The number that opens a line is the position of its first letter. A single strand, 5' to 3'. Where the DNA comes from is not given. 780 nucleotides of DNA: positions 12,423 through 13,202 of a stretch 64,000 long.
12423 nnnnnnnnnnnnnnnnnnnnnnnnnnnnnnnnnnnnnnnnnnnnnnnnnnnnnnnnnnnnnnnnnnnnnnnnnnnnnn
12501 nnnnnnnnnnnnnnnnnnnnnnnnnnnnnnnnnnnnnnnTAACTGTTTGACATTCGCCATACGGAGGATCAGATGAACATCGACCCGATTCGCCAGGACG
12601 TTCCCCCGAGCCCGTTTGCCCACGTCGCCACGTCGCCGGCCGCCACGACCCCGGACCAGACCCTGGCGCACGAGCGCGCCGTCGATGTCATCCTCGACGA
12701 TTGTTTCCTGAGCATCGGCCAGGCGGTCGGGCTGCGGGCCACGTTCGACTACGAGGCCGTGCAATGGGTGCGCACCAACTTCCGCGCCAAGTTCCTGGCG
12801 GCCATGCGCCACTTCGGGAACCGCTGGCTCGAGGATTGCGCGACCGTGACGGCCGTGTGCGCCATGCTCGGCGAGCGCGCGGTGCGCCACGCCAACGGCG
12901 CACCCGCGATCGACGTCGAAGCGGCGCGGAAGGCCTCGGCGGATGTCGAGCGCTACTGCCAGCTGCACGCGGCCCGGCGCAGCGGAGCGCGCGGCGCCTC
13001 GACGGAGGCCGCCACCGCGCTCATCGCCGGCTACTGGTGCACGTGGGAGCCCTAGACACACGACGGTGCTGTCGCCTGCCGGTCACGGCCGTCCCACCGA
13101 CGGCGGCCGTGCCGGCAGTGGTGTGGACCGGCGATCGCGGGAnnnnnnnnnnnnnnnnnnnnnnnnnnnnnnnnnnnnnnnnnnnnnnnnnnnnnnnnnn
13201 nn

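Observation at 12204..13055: Tandem pair of paralogous small cytoplasmic proteins of unrecognised family between a Ser/Thr kinase and a sensor-less histidine kinase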

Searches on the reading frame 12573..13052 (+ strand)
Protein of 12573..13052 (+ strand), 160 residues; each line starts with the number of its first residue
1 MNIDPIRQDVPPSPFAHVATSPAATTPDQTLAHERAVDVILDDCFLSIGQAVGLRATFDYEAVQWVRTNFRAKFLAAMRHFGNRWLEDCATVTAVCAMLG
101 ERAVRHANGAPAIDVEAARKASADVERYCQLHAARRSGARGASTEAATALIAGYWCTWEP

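Call 4: search_protein_families(library=pfam, proteins=[window:12573-13052:+], max_evalue=1)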
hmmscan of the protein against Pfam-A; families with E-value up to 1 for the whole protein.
window:12573-13052:+ (160 aa): 0 families

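Call 5: search_protein_families(library=ncbifam, proteins=[window:12573-13052:+], max_evalue=1)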
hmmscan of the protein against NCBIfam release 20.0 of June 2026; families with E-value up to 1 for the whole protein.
window:12573-13052:+ (160 aa): 0 families

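Call 6: find_homologous_proteins(query=window:12573-13052:+, max_evalue=0.001)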
Query window:12573-13052:+ (160 aa): 357 proteins with E <= 0.001 among 688 candidates; the best 120 are listed.
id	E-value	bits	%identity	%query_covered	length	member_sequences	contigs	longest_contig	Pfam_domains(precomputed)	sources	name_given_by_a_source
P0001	9.5e-103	359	100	100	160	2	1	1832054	-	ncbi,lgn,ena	-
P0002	1.3e-82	293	83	100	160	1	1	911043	-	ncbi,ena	-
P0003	2.7e-71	257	71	100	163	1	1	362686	-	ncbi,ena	-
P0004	3.0e-71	256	73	100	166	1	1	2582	-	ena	-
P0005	4.0e-71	256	73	100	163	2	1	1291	-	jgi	jgi:hypothetical protein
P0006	2.1e-70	254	75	100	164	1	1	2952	-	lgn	-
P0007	4.9e-70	252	72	100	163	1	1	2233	-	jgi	jgi:hypothetical protein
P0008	3.4e-69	250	71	100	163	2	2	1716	-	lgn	-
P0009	6.3e-69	249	71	100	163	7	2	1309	-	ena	-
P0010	1.3e-68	248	68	100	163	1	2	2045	-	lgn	-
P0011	1.5e-68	248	75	100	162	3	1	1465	-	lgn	-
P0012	3.7e-68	246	71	100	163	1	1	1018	-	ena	-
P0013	7.4e-68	245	71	100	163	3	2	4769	-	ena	-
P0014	2.5e-67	244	70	100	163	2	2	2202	-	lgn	-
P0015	2.8e-67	243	71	100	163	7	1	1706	-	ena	-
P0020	4.2e-65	236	72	100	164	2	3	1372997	-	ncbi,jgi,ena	-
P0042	3.6e-56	207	64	100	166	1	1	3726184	-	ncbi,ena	-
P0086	1.6e-44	170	57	92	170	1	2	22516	-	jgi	jgi:hypothetical protein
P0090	2.9e-44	169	63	79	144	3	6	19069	-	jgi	jgi:hypothetical protein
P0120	4.5e-43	165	53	92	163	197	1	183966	-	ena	-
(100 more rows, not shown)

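Call 9: find_encoding_contigs(protein=P0042, flank=6000, max_places=3)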
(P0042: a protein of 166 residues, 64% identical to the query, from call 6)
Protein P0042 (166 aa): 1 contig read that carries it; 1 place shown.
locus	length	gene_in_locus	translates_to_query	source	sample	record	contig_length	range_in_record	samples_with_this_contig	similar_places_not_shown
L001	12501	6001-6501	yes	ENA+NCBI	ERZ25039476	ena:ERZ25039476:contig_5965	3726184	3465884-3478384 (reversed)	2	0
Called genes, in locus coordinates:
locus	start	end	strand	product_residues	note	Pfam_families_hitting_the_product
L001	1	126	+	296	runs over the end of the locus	PF00106:adh_short, PF08659:KR, PF01370:Epimerase (weak), PF13561:adh_short_C2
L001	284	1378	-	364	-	PF00355:Rieske, PF22543:Rieske_4 (weak), PF03358:FMN_red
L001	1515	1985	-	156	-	-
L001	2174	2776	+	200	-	PF04542:Sigma70_r2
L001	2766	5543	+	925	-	PF13492:GAF_3 (weak), PF00069:Pkinase, PF07714:PK_Tyr_Ser-Thr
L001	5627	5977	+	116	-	-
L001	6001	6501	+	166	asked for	-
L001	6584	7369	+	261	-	PF00512:HisKA (weak), PF02518:HATPase_c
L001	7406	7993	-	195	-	-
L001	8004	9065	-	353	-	PF01546:Peptidase_M20, PF07687:M20_dimer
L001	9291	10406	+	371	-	PF02776:TPP_enzyme_N (weak), PF02775:TPP_enzyme_C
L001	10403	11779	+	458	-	PF00903:Glyoxalase, PF22677:Ble-like_N (faint)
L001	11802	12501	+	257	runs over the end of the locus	PF04199:Cyclase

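Call 10: find_encoding_contigs(protein=P0020, flank=6000, max_places=3)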
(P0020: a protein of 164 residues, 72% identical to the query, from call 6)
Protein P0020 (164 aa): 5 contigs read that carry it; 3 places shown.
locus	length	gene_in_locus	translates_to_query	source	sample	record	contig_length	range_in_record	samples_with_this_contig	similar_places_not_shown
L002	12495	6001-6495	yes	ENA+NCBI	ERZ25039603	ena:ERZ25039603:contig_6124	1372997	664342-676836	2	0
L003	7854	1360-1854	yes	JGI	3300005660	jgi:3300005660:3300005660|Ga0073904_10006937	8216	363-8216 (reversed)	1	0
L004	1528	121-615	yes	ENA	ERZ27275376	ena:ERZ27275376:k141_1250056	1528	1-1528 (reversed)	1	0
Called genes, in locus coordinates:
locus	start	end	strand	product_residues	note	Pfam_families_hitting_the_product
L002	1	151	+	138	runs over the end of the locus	PF07366:SnoaL, PF12680:SnoaL_2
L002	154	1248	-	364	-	PF00355:Rieske, PF22543:Rieske_4, PF03358:FMN_red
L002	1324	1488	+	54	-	-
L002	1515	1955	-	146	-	-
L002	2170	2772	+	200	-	PF04542:Sigma70_r2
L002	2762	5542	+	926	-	PF13492:GAF_3 (faint), PF00069:Pkinase, PF07714:PK_Tyr_Ser-Thr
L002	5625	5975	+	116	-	-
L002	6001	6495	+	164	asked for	-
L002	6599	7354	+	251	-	PF00512:HisKA, PF02518:HATPase_c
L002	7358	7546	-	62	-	-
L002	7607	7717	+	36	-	-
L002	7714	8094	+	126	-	-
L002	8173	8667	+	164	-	PF01042:Ribonuc_L-PSP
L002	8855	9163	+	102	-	-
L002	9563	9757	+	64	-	-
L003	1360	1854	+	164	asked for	-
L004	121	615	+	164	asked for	-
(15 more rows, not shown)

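Call 19: find_related_loci(query=A1, collection=genome_contigs, flank=8000)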
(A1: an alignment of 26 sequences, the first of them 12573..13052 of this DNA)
Query A1 (160 aa) in genome_contigs; peptide patterns used: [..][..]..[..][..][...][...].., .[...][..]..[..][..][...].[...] (x = any residue, [..] = any of these).
100 stretches matched a pattern; 39 encode a relative of the query (tblastn E <= 1e-3); 38 distinct loci.
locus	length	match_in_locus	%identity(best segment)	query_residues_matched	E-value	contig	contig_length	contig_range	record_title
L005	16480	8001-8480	83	1-160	1e-87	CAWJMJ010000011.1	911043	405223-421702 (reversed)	MAG: uncultured Acidobacteriota bacterium isolate MFD02581.bin.2.172 genome assembly, contig: contig_30962, whole genome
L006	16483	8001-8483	71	1-160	5e-71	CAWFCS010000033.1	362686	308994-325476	MAG: uncultured Acidobacteriota bacterium isolate MFD04651.bin.2.30 genome assembly, contig: contig_8412, whole genome s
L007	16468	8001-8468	73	1-159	2e-70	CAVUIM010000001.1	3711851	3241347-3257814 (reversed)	MAG: uncultured Acidobacteriota bacterium isolate MFD04651.bin.1.237 genome assembly, contig: contig_218, whole genome s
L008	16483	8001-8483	71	1-160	4e-70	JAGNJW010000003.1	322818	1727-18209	MAG: Acidobacteria bacterium isolate Gw_SlAct_bin_127 Gw_SlAct_15_length_322818_cov_8.869628, whole genome shotgun seque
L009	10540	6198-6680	68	1-160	3e-67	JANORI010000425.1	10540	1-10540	MAG: Acidobacteriota bacterium isolate VAR_4_metabat_203_sub VAR_4_k141_206859, whole genome shotgun sequence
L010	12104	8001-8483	65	1-160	2e-65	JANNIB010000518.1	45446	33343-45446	MAG: Acidobacteriota bacterium isolate SOY_6_C_metabat_167_sub SOY_6_C_k141_367974, whole genome shotgun sequence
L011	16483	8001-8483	66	1-160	2e-65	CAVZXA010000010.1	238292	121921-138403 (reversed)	MAG: uncultured Acidobacteriota bacterium isolate MFD04651.bin.2.95 genome assembly, contig: contig_819, whole genome sh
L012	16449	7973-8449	66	1-160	1e-63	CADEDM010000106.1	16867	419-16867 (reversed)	MAG: uncultured Acidobacteria bacterium isolate Acidobacteria sp. RBC084 genome assembly, contig: MAG084_106, whole geno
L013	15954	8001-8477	66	1-160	6e-62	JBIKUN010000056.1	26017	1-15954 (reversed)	MAG: Vicinamibacterales bacterium isolate ME2015-08-11_3300044626_group6_bin9 Rohwer_bin10_scaffold_1203_c1, whole genom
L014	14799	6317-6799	65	1-160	4e-61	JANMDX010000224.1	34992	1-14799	MAG: Acidobacteriota bacterium isolate OTE_75_metabat_1 OTE_75_k141_723057, whole genome shotgun sequence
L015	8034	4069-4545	61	1-160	2e-60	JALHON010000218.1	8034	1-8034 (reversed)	MAG: Acidobacteria bacterium isolate bin.151 c_000000031084, whole genome shotgun sequence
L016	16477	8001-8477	63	1-160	2e-59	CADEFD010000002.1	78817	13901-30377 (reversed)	MAG: uncultured Acidobacteria bacterium isolate Acidobacteria sp. RBC068 genome assembly, contig: MAG068_2, whole genome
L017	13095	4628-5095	60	1-160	1e-56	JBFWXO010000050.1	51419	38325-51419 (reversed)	MAG: Vicinamibacterales bacterium isolate CA_2019_TPBS_142 NODE_4166_length_51419_cov_5.936267_TPBS, whole genome shotgu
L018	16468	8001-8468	54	5-156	6e-48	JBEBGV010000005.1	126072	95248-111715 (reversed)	MAG: Vicinamibacterales bacterium isolate ATF_5 NODE_20_length_126072_cov_5.623395, whole genome shotgun sequence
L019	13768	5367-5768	54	26-158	4e-47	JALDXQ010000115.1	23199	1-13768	MAG: Acidobacteriota bacterium isolate MCT-CON-06 NODE_233_length_23199_cov_7.001383, whole genome shotgun sequence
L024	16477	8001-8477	53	4-157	3e-44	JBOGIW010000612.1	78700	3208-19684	MAG: Vicinamibacterales bacterium isolate M3-S_metawrap_bin.136 k127_440581, whole genome shotgun sequence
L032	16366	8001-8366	60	34-156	7e-41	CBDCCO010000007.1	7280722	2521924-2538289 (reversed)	MAG: Vicinamibacterales bacterium isolate 33854e28-373d-43bf-a5c3-6fc065bbcf3f genome assembly, contig: contig_7, whole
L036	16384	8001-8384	58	26-156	1e-42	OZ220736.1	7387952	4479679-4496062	MAG: Vicinamibacterales bacterium isolate e96e4bd8-36b5-4932-a7c8-d2011ef2eb69 genome assembly, chromosome: 1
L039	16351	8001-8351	53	37-156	9e-33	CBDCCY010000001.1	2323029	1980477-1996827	MAG: Vicinamibacterales bacterium isolate 30d25617-1a2a-4ddc-b9f5-a158cac5d056 genome assembly, contig: contig_1, whole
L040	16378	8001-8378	54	32-156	2e-32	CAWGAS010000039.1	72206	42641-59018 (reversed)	MAG: uncultured Acidobacteriota bacterium isolate MFD06742.bin.2.107 genome assembly, contig: contig_61840, whole genome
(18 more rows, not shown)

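Call 21: predict_structure(alignment_id=A2)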
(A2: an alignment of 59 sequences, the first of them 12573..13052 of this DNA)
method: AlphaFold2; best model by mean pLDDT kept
length: 160 residues; sequences in the alignment: 59
mean_pLDDT: 81.6   pTM: 0.73
mean pLDDT of the five models: 81.6, 80.2, 79.5, 79.3, 78.3
residues with pLDDT >= 90: 83; 70-90: 31; 50-70: 31; < 50: 15
segments of 3 or more residues with pLDDT < 50: 13-22, 158-160
pLDDT, mean of each block of 10 residues (from residue 1): 57 45 67 94 98 98 97 90 88 95 98 99 92 70 53 65
secondary structure, 60 per line:
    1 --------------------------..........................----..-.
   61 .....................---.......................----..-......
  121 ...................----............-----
elements in order: H27-52 H60-81 H85-107 H115-139 H144-155

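Call 25: fold_search(model_id=the predicted structure, library=pdb)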
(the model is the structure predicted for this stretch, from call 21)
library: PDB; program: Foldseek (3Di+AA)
matches with E <= 10: 41; with E <= 0.001: 0
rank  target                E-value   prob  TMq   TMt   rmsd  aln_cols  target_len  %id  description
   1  2xsz_B                1.3e+00  0.41  0.27  0.15   7.8       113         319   15  The dodecameric human RuvBL1:RuvBL2 complex with truncated domains II (released 2011-10-05)
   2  6k0r_G                1.4e+00  0.44  0.23  0.13   7.6        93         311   15  Ruvbl1-Ruvbl2 with truncated domain II in complex with phosphorylated Cordycepin (released 2020-05-06)
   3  2xsz_C                1.8e+00  0.33  0.27  0.15   7.8       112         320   15  The dodecameric human RuvBL1:RuvBL2 complex with truncated domains II (released 2011-10-05)
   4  2v6z_MODEL_1_M        2.7e+00  0.66  0.35  0.65   3.4        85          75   10  Solution Structure of Amino-Terminal Domain of Human DNA Polymerase Epsilon Subunit B (released 2008-08-05)
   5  5vtl                  3.5e+00  0.04  0.18  0.14  23.0       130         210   15  Structure of metacyclic invariant surface protein , Tb427.07.360, from Trypanosoma brucei. (released 2018-08-08)
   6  9b1d_F                3.7e+00  0.18  0.27  0.12   6.6       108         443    9  Cryo-EM structure of native SWR1 bound to DNA (composite structure) (released 2024-10-09)
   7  1q9c_D                3.7e+00  0.09  0.22  0.20  14.2       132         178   11  Crystal Structure of the Histone domain of Son of Sevenless (released 2003-12-09)
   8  4wvy_B                3.8e+00  0.23  0.31  0.14   7.5       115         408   10  Double-heterohexameric rings of full-length Rvb1(ATP)/Rvb2(apo) (released 2015-02-18)
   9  8eu9_U                3.8e+00  0.21  0.29  0.13   5.7        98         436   11  Class1 of the INO80-Nucleosome complex (released 2023-07-12)
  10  9b1d_G                4.7e+00  0.18  0.26  0.12   5.9        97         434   11  Cryo-EM structure of native SWR1 bound to DNA (composite structure) (released 2024-10-09)
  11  9b1d_J                4.7e+00  0.15  0.27  0.12   6.5       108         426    9  Cryo-EM structure of native SWR1 bound to DNA (composite structure) (released 2024-10-09)
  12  9ca7_G                5.2e+00  0.15  0.28  0.12   7.7       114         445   13  Cryo-EM structure of human SRCAP-nucleosome complex in the fully-engaged state (composite structure) (released 2025-06-18)
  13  8qz0_T                5.2e+00  0.12  0.28  0.13   6.5       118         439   13  SWR1-hexasome-dimer complex (released 2024-10-02)
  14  8qr1_I                5.7e+00  0.15  0.24  0.10   7.5        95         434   15  Cryo-EM structure of the human Tip60 complex (released 2024-08-07)
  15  9c57_C                6.0e+00  0.16  0.24  0.10   7.5        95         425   15  Reconstituted P400 Subcomplex of the human TIP60 complex (released 2024-08-21)
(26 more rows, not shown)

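Call 27: find_encoding_contigs(protein=P0120, flank=7000, max_places=2)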
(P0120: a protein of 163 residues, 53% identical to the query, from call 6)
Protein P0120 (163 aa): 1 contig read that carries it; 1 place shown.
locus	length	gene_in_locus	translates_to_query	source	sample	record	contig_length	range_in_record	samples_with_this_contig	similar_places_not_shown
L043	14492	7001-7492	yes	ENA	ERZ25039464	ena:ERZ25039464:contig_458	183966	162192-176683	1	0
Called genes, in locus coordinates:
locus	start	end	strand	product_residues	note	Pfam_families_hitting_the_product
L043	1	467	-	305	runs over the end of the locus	PF26061:DUF8021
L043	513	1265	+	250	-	PF03848:TehB (weak), PF13489:Methyltransf_23, PF07021:MetW (weak), PF13649:Methyltransf_25, PF13847:Methyltransf_31, PF08241:Methyltransf_11, PF08242:Methyltransf_12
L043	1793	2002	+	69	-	-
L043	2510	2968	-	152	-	-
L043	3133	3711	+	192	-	PF04542:Sigma70_r2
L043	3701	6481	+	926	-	PF00069:Pkinase, PF07714:PK_Tyr_Ser-Thr, PF03109:ABC1 (faint)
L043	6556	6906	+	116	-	-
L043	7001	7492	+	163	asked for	-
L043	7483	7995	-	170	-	PF12867:DinB_2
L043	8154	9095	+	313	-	PF01068:DNA_ligase_A_M, PF04679:DNA_ligase_A_C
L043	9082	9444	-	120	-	PF01061:ABC2_membrane, PF12679:ABC2_membrane_2 (weak), PF12698:ABC2_membrane_3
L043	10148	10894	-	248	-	PF00005:ABC_tran, PF13304:AAA_21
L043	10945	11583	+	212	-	PF07238:PilZ (weak)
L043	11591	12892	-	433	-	PF00709:Adenylsucc_synt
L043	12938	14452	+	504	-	PF00221:Lyase_aromatic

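Call 28: find_encoding_contigs(protein=P0086, flank=7000, max_places=2)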
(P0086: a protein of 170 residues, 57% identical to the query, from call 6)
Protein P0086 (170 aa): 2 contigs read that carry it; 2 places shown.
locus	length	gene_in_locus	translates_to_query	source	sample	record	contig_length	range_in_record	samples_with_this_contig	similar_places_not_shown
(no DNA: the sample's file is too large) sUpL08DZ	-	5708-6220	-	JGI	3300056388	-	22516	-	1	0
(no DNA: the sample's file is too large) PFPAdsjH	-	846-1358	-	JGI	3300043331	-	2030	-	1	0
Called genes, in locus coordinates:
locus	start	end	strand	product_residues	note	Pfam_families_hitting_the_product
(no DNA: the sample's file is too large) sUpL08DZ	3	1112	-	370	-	?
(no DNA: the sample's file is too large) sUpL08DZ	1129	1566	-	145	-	-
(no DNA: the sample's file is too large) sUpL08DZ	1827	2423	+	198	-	PF04542:Sigma70_r2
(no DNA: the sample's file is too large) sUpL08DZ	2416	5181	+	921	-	PF13492:GAF_3 (faint), PF00069:Pkinase, PF07714:PK_Tyr_Ser-Thr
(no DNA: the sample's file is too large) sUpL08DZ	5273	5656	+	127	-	-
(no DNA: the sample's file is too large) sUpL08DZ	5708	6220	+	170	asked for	-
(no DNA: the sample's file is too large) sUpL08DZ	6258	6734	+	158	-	PF02357:NusG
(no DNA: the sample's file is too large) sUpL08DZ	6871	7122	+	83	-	PF03621:MbtH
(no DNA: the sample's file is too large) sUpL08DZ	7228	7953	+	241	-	PF00975:Thioesterase, PF12697:Abhydrolase_6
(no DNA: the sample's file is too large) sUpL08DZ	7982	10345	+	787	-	PF04389:Peptidase_M28, PF01546:Peptidase_M20 (weak)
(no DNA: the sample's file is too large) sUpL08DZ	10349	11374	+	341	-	PF13692:Glyco_trans_1_4 (faint), PF00534:Glycos_transf_1 (weak)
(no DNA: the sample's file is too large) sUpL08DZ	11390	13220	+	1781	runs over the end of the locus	PF00501:AMP-binding, PF23024:AMP-dom_DIP2-like, PF00550:PP-binding, PF00668:Condensation, PF00501:AMP-binding, PF13193:AMP-binding_C, PF00550:PP-binding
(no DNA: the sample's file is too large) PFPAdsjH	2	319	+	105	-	?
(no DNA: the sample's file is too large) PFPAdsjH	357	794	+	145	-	-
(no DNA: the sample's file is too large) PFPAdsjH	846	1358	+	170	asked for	-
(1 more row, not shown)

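Call 29: find_encoding_contigs(protein=P0090, flank=7000, max_places=3)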
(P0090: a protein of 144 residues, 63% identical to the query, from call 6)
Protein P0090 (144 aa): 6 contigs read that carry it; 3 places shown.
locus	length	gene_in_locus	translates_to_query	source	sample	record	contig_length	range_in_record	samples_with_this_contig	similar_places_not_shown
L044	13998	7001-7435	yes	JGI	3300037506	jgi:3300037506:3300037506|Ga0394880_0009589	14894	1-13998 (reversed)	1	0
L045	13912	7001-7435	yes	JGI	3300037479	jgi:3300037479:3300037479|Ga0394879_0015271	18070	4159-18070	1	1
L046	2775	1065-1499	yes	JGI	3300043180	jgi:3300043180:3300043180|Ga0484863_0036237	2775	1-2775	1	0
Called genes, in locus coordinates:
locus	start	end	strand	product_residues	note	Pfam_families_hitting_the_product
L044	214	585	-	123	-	PF01814:Hemerythrin (faint)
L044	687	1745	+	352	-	PF13793:Pribosyltran_N, PF00156:Pribosyltran, PF14572:Pribosyl_synth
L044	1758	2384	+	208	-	PF02482:Ribosomal_S30AE (weak), PF00313:CSD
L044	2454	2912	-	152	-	-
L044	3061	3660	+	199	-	PF04542:Sigma70_r2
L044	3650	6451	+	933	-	PF00069:Pkinase, PF07714:PK_Tyr_Ser-Thr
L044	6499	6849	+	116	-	-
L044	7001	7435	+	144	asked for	-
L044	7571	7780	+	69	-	-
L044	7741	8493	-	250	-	PF00072:Response_reg, PF00196:GerE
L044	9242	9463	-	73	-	-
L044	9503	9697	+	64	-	PF19649:DUF6152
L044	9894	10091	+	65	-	-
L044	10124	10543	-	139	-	-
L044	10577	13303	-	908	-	PF10162:G8, PF24606:CEMIP_beta-hel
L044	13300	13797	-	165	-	-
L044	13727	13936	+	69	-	-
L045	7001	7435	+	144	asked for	-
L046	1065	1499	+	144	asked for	-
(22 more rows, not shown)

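Call 35: search_protein_families(library=pfam, proteins=[L043:2510-2965:-, L001:1515-1982:-, L044:7571-7777:+], max_evalue=0.01)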
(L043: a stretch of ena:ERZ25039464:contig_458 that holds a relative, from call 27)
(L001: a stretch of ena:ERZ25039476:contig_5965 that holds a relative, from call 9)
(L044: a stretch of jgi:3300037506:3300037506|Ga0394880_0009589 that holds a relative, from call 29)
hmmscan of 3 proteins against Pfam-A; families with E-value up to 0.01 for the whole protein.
L043:2510-2965:- (151 aa): 0 families

L001:1515-1982:- (155 aa): 0 families

L044:7571-7777:+ (69 aa): 3 families
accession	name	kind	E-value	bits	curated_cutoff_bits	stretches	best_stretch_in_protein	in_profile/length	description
PF12329.13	TMF_DNA_bd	-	0.0022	18.4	35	1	14-56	27-69/74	TATA element modulatory factor 1 DNA binding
PF14712.11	Snapin_Pallidin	-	0.0052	17.6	29.6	1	21-61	14-53/89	Snapin/Pallidin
PF18595.6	Nuf2_DHR10-like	-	0.0053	17.2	28.4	1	11-59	55-103/117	Nuf2, DHR10-like domain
